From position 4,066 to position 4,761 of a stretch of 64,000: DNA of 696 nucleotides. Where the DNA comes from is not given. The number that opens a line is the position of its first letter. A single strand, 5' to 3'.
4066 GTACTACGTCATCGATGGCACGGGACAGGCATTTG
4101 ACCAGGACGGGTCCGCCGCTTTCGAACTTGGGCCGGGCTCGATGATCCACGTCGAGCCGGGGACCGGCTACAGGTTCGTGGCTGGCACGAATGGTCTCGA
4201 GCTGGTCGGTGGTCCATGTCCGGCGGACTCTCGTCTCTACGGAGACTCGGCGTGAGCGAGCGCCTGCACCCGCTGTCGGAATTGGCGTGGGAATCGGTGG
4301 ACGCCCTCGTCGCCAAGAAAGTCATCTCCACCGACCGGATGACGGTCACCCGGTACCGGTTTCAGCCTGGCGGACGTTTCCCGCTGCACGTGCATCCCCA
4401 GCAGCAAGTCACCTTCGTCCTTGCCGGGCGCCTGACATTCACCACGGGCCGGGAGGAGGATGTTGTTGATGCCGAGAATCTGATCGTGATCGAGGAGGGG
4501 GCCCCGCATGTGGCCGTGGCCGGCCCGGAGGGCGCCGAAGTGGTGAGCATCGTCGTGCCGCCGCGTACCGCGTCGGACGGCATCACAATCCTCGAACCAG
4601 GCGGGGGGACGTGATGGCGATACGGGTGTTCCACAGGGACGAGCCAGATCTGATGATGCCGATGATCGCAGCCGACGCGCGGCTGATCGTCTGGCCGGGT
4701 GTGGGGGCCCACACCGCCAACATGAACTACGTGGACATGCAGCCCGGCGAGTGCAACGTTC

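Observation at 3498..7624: Four translationally coupled single-domain cupin genes followed by KynB-like formamidase, CMD/AhpD-like and ACMSD-like genes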

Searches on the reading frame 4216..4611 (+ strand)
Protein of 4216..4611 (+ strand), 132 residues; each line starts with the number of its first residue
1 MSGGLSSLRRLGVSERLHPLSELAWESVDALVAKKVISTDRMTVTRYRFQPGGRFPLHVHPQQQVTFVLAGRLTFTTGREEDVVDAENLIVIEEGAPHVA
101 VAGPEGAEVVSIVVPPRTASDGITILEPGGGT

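Call 4: search_protein_families(library=pfam, proteins=[window:4252-4611:+], max_evalue=0.01)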
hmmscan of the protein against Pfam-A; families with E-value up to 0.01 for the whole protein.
window:4252-4611:+ (120 aa): 5 families
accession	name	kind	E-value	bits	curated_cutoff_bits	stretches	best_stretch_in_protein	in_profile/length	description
PF07883.17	Cupin_2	-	3e-11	43.3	27.2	1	35-100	3-69/70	Cupin domain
PF12973.13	Cupin_7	-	5.2e-06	26.7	27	1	9-68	9-71/105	ChrR Cupin-like domain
PF00190.28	Cupin_1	-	9e-06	25.8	22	1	24-100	27-113/151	Cupin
PF02311.25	AraC_binding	-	0.00076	19.7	21.1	1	39-97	12-71/135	AraC-like ligand binding domain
PF07847.18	PCO_ADO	-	0.0046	16.8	27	1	20-65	34-80/201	PCO_ADO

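Call 5: search_protein_families(library=ncbifam, proteins=[window:4252-4611:+], max_evalue=0.01)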
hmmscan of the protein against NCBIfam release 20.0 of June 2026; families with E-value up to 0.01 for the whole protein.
window:4252-4611:+ (120 aa): 1 family
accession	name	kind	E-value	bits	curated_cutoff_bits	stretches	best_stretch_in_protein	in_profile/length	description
NF049940.1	MandnitrLy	equivalog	4.7e-05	23.2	140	1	26-92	31-98/130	(R)-mandelonitrile lyase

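Call 35: search_solved_structures(query=window:4252-4611:+, max_evalue=1)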
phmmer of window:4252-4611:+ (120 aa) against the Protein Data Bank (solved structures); distinct sequences matched with E-value up to 1: 47.
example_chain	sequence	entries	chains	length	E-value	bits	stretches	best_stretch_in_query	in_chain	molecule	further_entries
4e2g_A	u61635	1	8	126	2.8e-06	30.3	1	23-106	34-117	Cupin 2 conserved barrel domain protein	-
3ht1_A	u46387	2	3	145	2.2e-05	27.4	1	26-102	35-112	RemF protein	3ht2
7zyb_A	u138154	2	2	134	0.0001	25.2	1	9-87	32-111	Cupin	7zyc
9jew_A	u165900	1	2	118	0.00028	23.8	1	31-105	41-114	Cupin type-2 domain-containing protein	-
8awo_A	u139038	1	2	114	0.00032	23.6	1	30-86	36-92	Cupin_2 domain-containing protein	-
5wsd_A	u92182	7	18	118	0.00063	22.7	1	31-86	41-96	Uncharacterized protein tm1459 | Cupin_2 domain-containing protein | Cupin type-2 domain-containing protein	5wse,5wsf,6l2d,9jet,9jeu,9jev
8awn_A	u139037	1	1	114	0.00065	22.6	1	31-86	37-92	Cupin_2 domain-containing protein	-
1vj2_A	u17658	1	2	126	0.00074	22.4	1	31-86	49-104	novel manganese-containing cupin TM1459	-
1v70_A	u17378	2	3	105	0.00075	22.4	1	9-104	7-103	probable antibiotics synthesis protein | hypothetical protein TTHA0104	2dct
8awp_A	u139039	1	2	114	0.00075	22.4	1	30-86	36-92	Cupin_2 domain-containing protein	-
3h8u_A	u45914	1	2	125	0.0012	21.8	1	19-105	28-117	uncharacterized conserved protein with double-stranded beta-helix domain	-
6l9i_A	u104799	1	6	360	0.0026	20.7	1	37-106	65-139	Oxalate decarboxylase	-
8hjz_A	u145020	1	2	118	0.0032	20.4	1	31-86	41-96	Cupin_2 domain-containing protein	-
8hjx_A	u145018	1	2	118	0.0085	19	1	32-86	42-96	Cupin_2 domain-containing protein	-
8hjy_A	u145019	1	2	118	0.0096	18.8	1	31-86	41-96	Cupin_2 domain-containing protein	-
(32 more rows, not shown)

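Call 91: list_cluster_members(proteins=[P0241, window:3842-4252:+, window:4252-4611:+, window:4216-4611:+, window:5956-6600:+, window:6596-7621:+])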
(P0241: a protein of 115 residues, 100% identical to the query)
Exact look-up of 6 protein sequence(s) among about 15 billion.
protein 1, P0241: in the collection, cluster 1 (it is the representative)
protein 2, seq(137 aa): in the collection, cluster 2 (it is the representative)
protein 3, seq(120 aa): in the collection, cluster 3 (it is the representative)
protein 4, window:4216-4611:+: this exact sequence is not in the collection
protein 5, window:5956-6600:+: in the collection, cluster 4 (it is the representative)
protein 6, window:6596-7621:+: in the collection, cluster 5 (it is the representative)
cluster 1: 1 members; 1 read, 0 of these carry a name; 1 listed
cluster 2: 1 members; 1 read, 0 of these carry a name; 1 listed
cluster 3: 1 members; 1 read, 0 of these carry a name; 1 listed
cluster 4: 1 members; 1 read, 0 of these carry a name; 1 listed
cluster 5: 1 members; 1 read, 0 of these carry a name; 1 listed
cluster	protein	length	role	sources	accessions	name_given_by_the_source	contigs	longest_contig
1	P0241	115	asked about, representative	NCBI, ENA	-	-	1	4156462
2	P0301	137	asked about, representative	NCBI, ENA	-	-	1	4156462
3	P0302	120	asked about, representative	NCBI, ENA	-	-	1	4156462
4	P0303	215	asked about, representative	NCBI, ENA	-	-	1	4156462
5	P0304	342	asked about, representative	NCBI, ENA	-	-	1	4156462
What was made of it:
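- All seven proteins are singleton clusters at 90% identity (call 91).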
